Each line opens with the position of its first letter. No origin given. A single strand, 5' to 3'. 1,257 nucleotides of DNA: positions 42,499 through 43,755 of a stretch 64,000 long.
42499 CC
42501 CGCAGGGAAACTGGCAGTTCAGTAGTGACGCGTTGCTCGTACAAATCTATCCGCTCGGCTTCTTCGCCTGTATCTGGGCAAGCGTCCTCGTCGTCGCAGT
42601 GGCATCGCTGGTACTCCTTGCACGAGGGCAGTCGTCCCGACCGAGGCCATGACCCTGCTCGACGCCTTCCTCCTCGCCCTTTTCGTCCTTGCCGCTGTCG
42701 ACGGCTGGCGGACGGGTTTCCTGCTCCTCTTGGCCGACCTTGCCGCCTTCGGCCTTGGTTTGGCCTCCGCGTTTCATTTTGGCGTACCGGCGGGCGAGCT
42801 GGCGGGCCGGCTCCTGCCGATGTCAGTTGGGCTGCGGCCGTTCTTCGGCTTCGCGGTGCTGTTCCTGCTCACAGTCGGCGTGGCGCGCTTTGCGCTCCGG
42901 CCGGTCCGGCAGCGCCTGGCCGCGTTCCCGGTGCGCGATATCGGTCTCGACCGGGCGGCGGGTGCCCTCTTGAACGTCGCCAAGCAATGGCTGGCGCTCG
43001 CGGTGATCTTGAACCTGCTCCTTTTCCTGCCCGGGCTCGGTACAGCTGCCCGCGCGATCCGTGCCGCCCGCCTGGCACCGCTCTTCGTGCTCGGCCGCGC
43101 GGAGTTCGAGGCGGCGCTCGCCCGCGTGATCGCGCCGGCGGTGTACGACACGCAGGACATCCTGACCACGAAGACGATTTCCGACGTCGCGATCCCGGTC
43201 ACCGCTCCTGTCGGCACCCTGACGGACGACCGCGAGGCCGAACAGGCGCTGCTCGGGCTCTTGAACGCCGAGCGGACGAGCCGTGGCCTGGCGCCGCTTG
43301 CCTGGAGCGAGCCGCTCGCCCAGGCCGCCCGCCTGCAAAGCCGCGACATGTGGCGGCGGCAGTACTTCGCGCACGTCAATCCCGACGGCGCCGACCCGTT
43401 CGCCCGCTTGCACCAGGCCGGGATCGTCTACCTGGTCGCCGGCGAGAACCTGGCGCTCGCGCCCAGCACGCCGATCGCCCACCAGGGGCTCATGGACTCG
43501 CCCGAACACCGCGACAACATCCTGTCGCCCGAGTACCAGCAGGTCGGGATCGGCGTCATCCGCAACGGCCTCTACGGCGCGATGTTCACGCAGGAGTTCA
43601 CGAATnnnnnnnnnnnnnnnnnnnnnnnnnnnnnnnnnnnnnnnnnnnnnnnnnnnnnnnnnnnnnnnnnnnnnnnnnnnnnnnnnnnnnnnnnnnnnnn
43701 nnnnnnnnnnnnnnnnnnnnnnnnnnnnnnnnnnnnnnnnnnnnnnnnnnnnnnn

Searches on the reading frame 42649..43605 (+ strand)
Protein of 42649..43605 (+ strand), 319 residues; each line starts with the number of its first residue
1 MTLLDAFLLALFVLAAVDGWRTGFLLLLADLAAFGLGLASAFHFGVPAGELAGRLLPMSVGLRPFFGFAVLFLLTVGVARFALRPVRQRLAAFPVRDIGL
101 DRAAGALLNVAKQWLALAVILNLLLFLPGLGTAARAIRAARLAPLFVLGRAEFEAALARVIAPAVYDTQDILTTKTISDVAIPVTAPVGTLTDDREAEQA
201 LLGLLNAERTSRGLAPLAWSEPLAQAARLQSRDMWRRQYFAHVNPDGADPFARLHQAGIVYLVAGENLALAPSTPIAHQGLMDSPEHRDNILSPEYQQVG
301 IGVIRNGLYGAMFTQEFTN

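Call 4: search_protein_families(library=pfam, proteins=[window:42649-43605:+], max_evalue=0.01)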
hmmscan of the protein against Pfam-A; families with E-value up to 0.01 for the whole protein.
window:42649-43605:+ (319 aa): 2 families
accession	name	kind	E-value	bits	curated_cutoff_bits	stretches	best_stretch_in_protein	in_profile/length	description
PF00188.32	CAP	-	8.2e-18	65.8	21.1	1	203-317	2-117/117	Cysteine-rich secretory protein family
PF02674.22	Colicin_V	-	2.6e-11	44.1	29.3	1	4-146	1-139/144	Colicin V production protein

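Call 16: find_homologous_proteins(query=window:42649-43605:+, max_evalue=1e-10)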
Query window:42649-43605:+ (319 aa): 115 proteins with E <= 1e-10 among 8000 candidates.
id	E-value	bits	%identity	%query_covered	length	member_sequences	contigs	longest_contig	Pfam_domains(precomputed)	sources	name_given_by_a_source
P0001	9.6e-200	680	100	100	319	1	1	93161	PF00188.33,PF02674.23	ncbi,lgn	-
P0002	6.9e-128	444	66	96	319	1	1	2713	PF00188.33,PF02674.23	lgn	-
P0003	2.0e-127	443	66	96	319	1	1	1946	PF00188.33,PF02674.23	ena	-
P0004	3.2e-123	429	62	100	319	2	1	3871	PF00188.33,PF02674.23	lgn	-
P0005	4.1e-122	425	62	100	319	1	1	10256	PF00188.33,PF02674.23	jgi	jgi:uncharacterized protein YkwD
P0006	2.0e-121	423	62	100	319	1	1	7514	PF00188.33,PF02674.23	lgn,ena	-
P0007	2.7e-121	423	61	100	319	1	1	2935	PF00188.33,PF02674.23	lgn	-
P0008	3.9e-116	406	64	95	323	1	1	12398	PF00188.33,PF02674.23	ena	-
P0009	1.4e-108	381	57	100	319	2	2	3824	PF00188.33,PF02674.23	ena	-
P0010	3.8e-108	379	58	100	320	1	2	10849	PF00188.33,PF02674.23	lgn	-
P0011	4.0e-102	360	56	99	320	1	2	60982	PF00188.33,PF02674.23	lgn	-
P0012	5.7e-95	336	51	100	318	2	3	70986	PF00188.33,PF02674.23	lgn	-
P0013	8.1e-89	316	49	100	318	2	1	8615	PF00188.33,PF02674.23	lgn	-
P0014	4.6e-86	307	48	100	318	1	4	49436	PF00188.33,PF02674.23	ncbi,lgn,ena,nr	ncbi:CvpA family protein [Candidatus Berkelbacteria bacterium]|nr:CvpA family protein [Candidatus Be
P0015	3.2e-83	298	47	100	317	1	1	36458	PF00188.33,PF02674.23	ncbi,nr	ncbi:CvpA family protein [Candidatus Berkelbacteria bacterium]|nr:CvpA family protein [Candidatus Be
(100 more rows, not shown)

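Call 18: find_encoding_contigs(protein=P0001, flank=3000, max_places=3)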
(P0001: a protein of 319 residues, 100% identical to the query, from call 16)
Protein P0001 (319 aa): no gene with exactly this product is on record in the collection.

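Call 19: find_encoding_contigs(protein=P0005, flank=4000, max_places=3)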
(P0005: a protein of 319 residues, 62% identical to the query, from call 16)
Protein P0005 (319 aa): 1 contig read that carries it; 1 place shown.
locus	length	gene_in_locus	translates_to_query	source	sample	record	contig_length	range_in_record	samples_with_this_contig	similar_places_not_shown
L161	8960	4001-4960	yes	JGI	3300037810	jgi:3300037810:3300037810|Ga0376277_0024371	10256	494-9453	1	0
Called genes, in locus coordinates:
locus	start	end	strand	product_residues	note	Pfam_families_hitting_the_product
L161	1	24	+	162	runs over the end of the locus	PF00590:TP_methylase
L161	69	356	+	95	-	PF00708:Acylphosphatase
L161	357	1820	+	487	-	PF00133:tRNA-synt_1, PF01406:tRNA-synt_1e, PF09334:tRNA-synt_1g, PF00133:tRNA-synt_1, PF01406:tRNA-synt_1e (weak), PF19303:Anticodon_3 (weak)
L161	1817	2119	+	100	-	-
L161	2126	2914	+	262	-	PF01026:TatD_DNase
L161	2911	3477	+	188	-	PF07314:Lit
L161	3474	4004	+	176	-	PF13521:AAA_28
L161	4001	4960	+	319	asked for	PF02674:Colicin_V, PF00188:CAP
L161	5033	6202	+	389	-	-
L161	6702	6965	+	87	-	-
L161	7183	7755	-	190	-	PF02545:Maf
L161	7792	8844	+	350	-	PF02540:NAD_synthase (weak), PF03054:tRNA_Me_trans, PF20259:tRNA_Me_trans_M, PF20258:tRNA_Me_trans_C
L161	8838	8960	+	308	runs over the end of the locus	?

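Call 20: find_encoding_contigs(protein=P0008, flank=4000, max_places=3)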
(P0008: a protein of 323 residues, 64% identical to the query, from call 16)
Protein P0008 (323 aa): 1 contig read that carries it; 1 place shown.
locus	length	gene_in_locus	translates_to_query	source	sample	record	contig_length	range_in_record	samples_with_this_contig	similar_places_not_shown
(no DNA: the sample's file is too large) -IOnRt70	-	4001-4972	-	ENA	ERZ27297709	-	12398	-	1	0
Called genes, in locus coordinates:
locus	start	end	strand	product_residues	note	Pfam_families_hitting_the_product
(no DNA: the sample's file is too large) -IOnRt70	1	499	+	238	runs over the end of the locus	PF00590:TP_methylase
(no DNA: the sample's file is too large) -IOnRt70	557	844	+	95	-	PF00708:Acylphosphatase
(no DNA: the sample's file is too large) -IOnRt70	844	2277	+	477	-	PF00133:tRNA-synt_1, PF01406:tRNA-synt_1e, PF09334:tRNA-synt_1g, PF00133:tRNA-synt_1, PF01406:tRNA-synt_1e (weak)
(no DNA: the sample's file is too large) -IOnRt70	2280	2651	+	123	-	-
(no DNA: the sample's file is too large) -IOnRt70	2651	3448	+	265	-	PF01026:TatD_DNase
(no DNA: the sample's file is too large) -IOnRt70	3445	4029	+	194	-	PF07314:Lit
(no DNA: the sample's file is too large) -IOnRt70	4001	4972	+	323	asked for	PF02674:Colicin_V, PF00188:CAP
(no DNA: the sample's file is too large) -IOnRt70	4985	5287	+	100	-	PF09876:DUF2103 (weak)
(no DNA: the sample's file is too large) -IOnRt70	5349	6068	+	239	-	-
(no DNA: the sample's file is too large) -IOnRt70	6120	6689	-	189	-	PF00561:Abhydrolase_1, PF06821:Ser_hydrolase, PF12146:Hydrolase_4 (faint), PF12697:Abhydrolase_6 (weak)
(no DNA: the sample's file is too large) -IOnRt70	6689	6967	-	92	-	PF13560:HTH_31, PF01381:HTH_3, PF12844:HTH_19 (weak)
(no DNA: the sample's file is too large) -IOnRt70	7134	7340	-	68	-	PF05973:Gp49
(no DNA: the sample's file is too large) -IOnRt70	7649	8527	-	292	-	-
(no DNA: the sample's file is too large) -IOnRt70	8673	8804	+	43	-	-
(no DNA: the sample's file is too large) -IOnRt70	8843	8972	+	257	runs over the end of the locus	-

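Call 21: find_encoding_contigs(protein=P0011, flank=4000, max_places=3)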
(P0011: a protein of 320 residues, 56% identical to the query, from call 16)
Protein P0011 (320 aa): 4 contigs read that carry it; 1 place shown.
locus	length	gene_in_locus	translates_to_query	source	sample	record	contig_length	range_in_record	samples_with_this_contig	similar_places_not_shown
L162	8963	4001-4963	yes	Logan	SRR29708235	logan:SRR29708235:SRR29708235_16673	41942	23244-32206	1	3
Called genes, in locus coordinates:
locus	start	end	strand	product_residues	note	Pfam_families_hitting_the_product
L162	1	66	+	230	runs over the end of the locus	PF00590:TP_methylase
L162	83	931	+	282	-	-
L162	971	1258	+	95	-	PF00708:Acylphosphatase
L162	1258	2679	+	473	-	PF01406:tRNA-synt_1e (weak), PF09334:tRNA-synt_1g, PF00133:tRNA-synt_1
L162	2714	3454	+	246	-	PF01026:TatD_DNase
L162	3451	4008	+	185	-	PF07314:Lit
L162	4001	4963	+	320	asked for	PF02674:Colicin_V, PF00188:CAP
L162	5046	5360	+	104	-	-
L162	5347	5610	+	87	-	-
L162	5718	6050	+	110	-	-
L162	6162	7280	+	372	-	PF02540:NAD_synthase (weak), PF03054:tRNA_Me_trans, PF20259:tRNA_Me_trans_M, PF20258:tRNA_Me_trans_C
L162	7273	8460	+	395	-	PF00595:PDZ, PF13180:PDZ_2, PF17820:PDZ_6, PF03572:Peptidase_S41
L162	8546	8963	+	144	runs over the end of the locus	PF01281:Ribosomal_L9_N, PF03948:Ribosomal_L9_C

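Call 25: find_encoding_contigs(protein=P0012, flank=4000, max_places=3)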
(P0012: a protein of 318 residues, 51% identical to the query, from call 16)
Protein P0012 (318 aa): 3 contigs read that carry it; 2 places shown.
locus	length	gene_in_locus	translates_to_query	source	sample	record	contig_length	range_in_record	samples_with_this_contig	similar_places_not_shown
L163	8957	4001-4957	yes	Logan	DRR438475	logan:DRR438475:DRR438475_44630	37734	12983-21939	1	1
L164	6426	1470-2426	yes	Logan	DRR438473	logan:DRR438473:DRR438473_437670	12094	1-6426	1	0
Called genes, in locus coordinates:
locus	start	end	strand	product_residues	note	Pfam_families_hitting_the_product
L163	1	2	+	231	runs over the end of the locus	PF00590:TP_methylase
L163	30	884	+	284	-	PF00892:EamA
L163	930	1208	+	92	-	PF00708:Acylphosphatase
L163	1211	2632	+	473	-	PF00133:tRNA-synt_1, PF01406:tRNA-synt_1e (weak), PF09334:tRNA-synt_1g, PF00133:tRNA-synt_1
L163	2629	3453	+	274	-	PF01026:TatD_DNase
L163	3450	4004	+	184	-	PF07314:Lit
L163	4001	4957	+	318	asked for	PF02674:Colicin_V, PF00188:CAP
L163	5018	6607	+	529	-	PF00150:Cellulase, PF11790:Glyco_hydro_cc (weak)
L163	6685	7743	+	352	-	PF03054:tRNA_Me_trans, PF20259:tRNA_Me_trans_M, PF20258:tRNA_Me_trans_C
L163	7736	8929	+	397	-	PF00595:PDZ, PF13180:PDZ_2 (weak), PF17820:PDZ_6, PF03572:Peptidase_S41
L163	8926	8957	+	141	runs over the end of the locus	PF01281:Ribosomal_L9_N, PF03948:Ribosomal_L9_C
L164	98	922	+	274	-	PF01026:TatD_DNase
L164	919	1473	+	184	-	PF07314:Lit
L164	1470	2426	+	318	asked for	PF02674:Colicin_V, PF00188:CAP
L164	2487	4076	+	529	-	PF00150:Cellulase, PF11790:Glyco_hydro_cc (weak)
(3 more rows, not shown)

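Call 26: find_encoding_contigs(protein=P0010, flank=4000, max_places=3)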
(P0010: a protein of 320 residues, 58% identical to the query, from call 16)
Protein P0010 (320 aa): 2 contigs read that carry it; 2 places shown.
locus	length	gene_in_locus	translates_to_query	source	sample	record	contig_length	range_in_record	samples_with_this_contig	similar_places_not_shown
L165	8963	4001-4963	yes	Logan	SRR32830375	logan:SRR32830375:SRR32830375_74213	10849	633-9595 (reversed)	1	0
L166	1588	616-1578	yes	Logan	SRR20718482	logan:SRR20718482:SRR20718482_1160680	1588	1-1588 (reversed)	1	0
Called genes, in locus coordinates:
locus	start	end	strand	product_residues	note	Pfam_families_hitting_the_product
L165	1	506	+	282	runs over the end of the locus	-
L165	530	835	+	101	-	PF00708:Acylphosphatase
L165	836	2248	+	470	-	PF01406:tRNA-synt_1e (weak), PF09334:tRNA-synt_1g, PF00133:tRNA-synt_1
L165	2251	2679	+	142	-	-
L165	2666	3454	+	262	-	PF01026:TatD_DNase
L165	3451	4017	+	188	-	PF07314:Lit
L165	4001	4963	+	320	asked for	PF02674:Colicin_V, PF00188:CAP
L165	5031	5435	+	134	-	-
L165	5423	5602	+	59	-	-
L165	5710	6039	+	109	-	-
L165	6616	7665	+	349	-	PF02540:NAD_synthase (weak), PF03054:tRNA_Me_trans, PF20259:tRNA_Me_trans_M, PF20258:tRNA_Me_trans_C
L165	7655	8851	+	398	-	PF00595:PDZ, PF13180:PDZ_2, PF17820:PDZ_6, PF03572:Peptidase_S41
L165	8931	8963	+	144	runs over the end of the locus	PF01281:Ribosomal_L9_N, PF03948:Ribosomal_L9_C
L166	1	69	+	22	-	?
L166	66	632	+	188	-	PF07314:Lit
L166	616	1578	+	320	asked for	PF02674:Colicin_V, PF00188:CAP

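Call 29: find_encoding_contigs(protein=P0006, flank=4000, max_places=3)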
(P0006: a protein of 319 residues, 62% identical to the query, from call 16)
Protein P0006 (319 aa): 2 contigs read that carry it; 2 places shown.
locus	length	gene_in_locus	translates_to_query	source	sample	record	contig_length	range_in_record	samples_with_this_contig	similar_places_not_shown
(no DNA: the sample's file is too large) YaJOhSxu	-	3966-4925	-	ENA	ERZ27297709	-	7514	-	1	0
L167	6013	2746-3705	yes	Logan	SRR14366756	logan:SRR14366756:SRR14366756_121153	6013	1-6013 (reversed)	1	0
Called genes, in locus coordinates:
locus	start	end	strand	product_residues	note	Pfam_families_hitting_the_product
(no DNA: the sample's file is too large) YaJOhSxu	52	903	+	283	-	PF00892:EamA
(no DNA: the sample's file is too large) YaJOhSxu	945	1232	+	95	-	PF00708:Acylphosphatase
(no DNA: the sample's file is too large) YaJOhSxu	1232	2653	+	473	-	PF00133:tRNA-synt_1, PF01406:tRNA-synt_1e, PF09334:tRNA-synt_1g, PF00133:tRNA-synt_1, PF01406:tRNA-synt_1e (weak), PF19303:Anticodon_3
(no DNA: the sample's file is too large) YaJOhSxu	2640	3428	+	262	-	PF01026:TatD_DNase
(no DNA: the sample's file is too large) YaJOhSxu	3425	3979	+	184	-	PF07314:Lit (weak)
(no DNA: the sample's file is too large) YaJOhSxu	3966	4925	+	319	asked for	PF02674:Colicin_V, PF00188:CAP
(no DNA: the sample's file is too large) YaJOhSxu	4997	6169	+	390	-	-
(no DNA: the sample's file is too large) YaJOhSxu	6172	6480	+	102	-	-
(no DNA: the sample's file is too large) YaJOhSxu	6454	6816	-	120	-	-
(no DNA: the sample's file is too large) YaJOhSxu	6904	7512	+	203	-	?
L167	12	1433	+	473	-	PF00133:tRNA-synt_1, PF01406:tRNA-synt_1e, PF09334:tRNA-synt_1g, PF00133:tRNA-synt_1, PF01406:tRNA-synt_1e (weak), PF19303:Anticodon_3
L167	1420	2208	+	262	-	PF01026:TatD_DNase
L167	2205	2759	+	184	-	PF07314:Lit (weak)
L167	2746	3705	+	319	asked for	PF02674:Colicin_V, PF00188:CAP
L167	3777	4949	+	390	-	-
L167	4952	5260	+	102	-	-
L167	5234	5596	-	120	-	-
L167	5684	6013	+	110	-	?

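Call 30: find_encoding_contigs(protein=P0002, flank=4000, max_places=3)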
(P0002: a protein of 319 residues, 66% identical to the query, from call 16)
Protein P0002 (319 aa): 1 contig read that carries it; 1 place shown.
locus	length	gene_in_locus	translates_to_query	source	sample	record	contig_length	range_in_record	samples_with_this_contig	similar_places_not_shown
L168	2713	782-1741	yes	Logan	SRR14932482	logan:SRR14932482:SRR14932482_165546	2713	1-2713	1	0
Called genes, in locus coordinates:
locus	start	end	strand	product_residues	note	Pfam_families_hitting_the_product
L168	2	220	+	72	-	?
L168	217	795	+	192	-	PF07314:Lit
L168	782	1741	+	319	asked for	PF02674:Colicin_V, PF00188:CAP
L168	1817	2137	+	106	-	-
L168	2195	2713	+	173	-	?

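Call 36: search_protein_families(library=pfam, proteins=[L162:5040-5357:+, L167:4952-5257:+, L161:6702-6962:+, L162:5712-6047:+, L165:5710-6036:+, L165:5031-5432:+, L167:3777-4946:+, L161:5033-6199:+, L168:1817-2134:+], max_evalue=1)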
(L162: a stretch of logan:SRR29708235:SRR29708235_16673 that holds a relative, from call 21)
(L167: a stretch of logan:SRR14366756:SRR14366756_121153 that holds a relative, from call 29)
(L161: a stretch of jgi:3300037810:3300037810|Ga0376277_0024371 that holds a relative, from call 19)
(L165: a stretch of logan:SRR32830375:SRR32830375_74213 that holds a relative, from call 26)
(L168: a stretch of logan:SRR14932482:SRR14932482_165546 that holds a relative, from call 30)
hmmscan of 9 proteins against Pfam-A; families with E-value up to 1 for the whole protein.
L162:5040-5357:+ (106 aa): 1 family
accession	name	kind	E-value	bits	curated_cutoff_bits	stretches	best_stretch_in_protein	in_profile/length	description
PF09876.14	DUF2103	-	0.023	15.1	22.4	1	8-88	3-89/98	Predicted metal-binding protein (DUF2103)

L167:4952-5257:+ (102 aa): 1 family
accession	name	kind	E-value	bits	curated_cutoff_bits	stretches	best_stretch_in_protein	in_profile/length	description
PF09876.14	DUF2103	-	4e-05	23.9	22.4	1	7-84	4-86/98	Predicted metal-binding protein (DUF2103)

L161:6702-6962:+ (87 aa): 2 families
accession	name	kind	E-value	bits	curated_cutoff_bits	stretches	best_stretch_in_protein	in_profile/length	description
PF09876.14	DUF2103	-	2.9e-05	24.4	22.4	1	2-75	7-85/98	Predicted metal-binding protein (DUF2103)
PF00572.24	Ribosomal_L13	-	0.026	15.1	23.8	1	20-79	15-74/119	Ribosomal protein L13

L162:5712-6047:+ (112 aa): 0 families

L165:5710-6036:+ (109 aa): 0 families

L165:5031-5432:+ (134 aa): 0 families

L167:3777-4946:+ (390 aa): 0 families

L161:5033-6199:+ (389 aa): 1 family
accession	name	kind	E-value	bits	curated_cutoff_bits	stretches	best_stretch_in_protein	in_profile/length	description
PF01255.24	Prenyltransf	-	0.14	12.1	27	1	234-288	141-191/219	Putative undecaprenyl diphosphate synthase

L168:1817-2134:+ (106 aa): 0 families

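Call 46: find_homologous_proteins(query=A2, max_evalue=0.01)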
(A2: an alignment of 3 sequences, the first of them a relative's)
Query A2 (3 sequences) (102 aa, profile of the alignment): 49 proteins with E <= 0.01 among 664 candidates.
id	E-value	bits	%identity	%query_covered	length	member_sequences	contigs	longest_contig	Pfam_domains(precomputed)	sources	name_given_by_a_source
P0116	4.4e-49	183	100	100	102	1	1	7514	-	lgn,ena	-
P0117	5.3e-48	179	54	98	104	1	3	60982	-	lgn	-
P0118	3.2e-40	154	55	83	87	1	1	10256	-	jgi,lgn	jgi:hypothetical protein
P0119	3.3e-34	135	52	91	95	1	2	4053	PF09876.15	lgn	-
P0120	6.7e-33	131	56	91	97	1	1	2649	PF09876.15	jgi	jgi:hypothetical protein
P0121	6.3e-32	128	52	83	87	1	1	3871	-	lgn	-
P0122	1.2e-30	123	51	91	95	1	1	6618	PF09876.15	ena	-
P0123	1.6e-29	120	49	91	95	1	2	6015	PF09876.15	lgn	-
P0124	1.8e-29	120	52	83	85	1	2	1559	-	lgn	-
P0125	4.0e-29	119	51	83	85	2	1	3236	-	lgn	-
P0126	6.3e-29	118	52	93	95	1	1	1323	PF09876.15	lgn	-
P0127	7.2e-29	118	51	91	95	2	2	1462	PF09876.15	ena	-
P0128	1.1e-28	117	49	91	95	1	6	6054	PF09876.15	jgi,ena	-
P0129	6.2e-28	115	48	91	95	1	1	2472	-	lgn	-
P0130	9.6e-28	114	52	92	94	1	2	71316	-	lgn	-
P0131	1.1e-27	114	47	91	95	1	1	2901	PF09876.15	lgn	-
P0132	1.6e-27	113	47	91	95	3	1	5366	PF09876.15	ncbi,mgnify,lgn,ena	mgnify:FL=1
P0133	3.4e-27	112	49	93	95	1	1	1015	PF09876.15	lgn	-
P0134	4.8e-27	112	48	91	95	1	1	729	PF09876.15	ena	-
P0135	1.1e-26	111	48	93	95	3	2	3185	PF09876.15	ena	-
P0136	1.6e-26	110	48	91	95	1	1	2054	PF09876.15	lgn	-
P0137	1.7e-26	110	46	91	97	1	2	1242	PF09876.15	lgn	-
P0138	2.1e-26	110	47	93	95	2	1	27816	PF09876.15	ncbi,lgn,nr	ncbi:MAG: DUF2103 domain-containing protein [bacterium]|nr:DUF2103 domain-containing protein [bacter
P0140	3.2e-26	109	46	91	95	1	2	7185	PF09876.15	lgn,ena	-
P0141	6.5e-26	108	48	91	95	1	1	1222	PF09876.15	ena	-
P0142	3.0e-25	106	44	91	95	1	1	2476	PF09876.15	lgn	-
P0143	3.1e-25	106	48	84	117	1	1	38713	PF09876.15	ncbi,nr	ncbi:MAG: DUF2103 domain-containing protein [Candidatus Berkelbacteria bacterium]|nr:DUF2103 domain-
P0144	3.4e-25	106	45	91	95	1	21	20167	PF09876.15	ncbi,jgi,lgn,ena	-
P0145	4.0e-25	106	47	93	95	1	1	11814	PF09876.15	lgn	-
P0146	5.1e-25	105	45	89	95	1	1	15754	PF09876.15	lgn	-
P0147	1.9e-24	104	40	91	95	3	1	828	PF09876.15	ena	-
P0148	4.4e-24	102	42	91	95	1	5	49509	PF09876.15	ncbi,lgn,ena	-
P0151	1.5e-21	94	48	93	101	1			PF09876.15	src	-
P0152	2.4e-18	84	47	84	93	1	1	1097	PF09876.15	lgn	-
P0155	2.2e-14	71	44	83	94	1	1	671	PF09876.15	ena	-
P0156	2.7e-14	71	44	87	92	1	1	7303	PF09876.15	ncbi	-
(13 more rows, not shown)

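Call 48: find_encoding_contigs(protein=P0130, flank=4000, max_places=4)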
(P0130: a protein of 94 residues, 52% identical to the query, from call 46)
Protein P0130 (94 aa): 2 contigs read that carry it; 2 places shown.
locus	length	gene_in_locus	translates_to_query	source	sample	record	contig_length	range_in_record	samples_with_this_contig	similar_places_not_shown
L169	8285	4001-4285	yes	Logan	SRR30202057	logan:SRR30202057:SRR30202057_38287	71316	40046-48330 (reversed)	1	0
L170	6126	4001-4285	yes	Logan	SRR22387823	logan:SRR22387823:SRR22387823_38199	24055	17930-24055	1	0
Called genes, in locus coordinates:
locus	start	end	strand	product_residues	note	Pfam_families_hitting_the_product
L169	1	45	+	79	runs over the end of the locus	PF14242:DUF4342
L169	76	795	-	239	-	PF13386:DsbD_2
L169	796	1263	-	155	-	PF00085:Thioredoxin, PF13098:Thioredoxin_2 (weak)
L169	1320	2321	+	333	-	PF04616:Glyco_hydro_43 (faint), PF25852:DUF6242_C (faint)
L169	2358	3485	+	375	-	-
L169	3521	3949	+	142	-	-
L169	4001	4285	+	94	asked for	-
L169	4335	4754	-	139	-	-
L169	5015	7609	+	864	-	-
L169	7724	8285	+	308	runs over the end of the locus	-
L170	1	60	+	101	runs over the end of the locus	PF13376:OmdA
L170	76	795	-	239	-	PF13386:DsbD_2 (weak)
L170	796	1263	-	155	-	PF00085:Thioredoxin, PF13098:Thioredoxin_2 (weak)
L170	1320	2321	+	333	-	PF04616:Glyco_hydro_43 (faint), PF25852:DUF6242_C (faint)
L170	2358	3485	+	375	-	-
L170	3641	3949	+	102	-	-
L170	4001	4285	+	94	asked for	-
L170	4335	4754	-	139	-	-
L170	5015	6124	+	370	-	?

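Call 52: search_protein_families(library=phrogs, proteins=[L168:1817-2134:+, L162:5347-5607:+, L165:5423-5599:+], max_evalue=1)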
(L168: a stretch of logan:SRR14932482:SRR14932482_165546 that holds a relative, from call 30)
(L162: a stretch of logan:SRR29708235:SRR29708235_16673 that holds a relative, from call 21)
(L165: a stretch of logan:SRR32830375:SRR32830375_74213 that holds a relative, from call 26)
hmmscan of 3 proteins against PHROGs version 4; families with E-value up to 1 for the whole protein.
L168:1817-2134:+ (106 aa): 0 families

L162:5347-5607:+ (87 aa): 0 families

L165:5423-5599:+ (59 aa): 2 families
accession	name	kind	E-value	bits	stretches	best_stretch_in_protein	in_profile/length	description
phrog_36444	-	unknown function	0.22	12.6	1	22-46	32-55/71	-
phrog_21517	-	unknown function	0.33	12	1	30-47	19-36/60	-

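Call 53: search_protein_families(library=padloc, proteins=[L168:1817-2134:+, L162:5347-5607:+, L165:5423-5599:+, L167:4952-5257:+, L162:5040-5357:+], max_evalue=1)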
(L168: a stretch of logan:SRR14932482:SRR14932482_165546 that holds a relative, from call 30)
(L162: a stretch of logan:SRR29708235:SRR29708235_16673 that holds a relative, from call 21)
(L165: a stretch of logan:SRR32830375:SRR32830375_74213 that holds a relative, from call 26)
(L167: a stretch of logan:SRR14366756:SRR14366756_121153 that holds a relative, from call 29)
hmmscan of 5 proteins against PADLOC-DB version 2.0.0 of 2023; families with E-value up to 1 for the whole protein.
L168:1817-2134:+ (106 aa): 0 families

L162:5347-5607:+ (87 aa): 0 families

L165:5423-5599:+ (59 aa): 0 families

L167:4952-5257:+ (102 aa): 0 families

L162:5040-5357:+ (106 aa): 0 families

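Call 81: predict_structure(alignment_id=A4)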
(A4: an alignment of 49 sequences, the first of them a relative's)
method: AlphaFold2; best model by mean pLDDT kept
length: 104 residues; sequences in the alignment: 49
mean_pLDDT: 83.0   pTM: 0.71
mean pLDDT of the five models: 83.0, 83.0, 82.7, 81.9, 80.5
residues with pLDDT >= 90: 64; 70-90: 19; 50-70: 11; < 50: 10
segments of 3 or more residues with pLDDT < 50: 1-6, 102-104
pLDDT, mean of each block of 10 residues (from residue 1): 48 75 94 92 83 93 93 94 95 78 46
secondary structure, 60 per line:
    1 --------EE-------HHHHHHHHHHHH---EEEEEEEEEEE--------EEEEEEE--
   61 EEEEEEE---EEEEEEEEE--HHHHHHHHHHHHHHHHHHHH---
elements in order: H18-29 E33-43 E52-58 E61-67 E71-79 H82-101
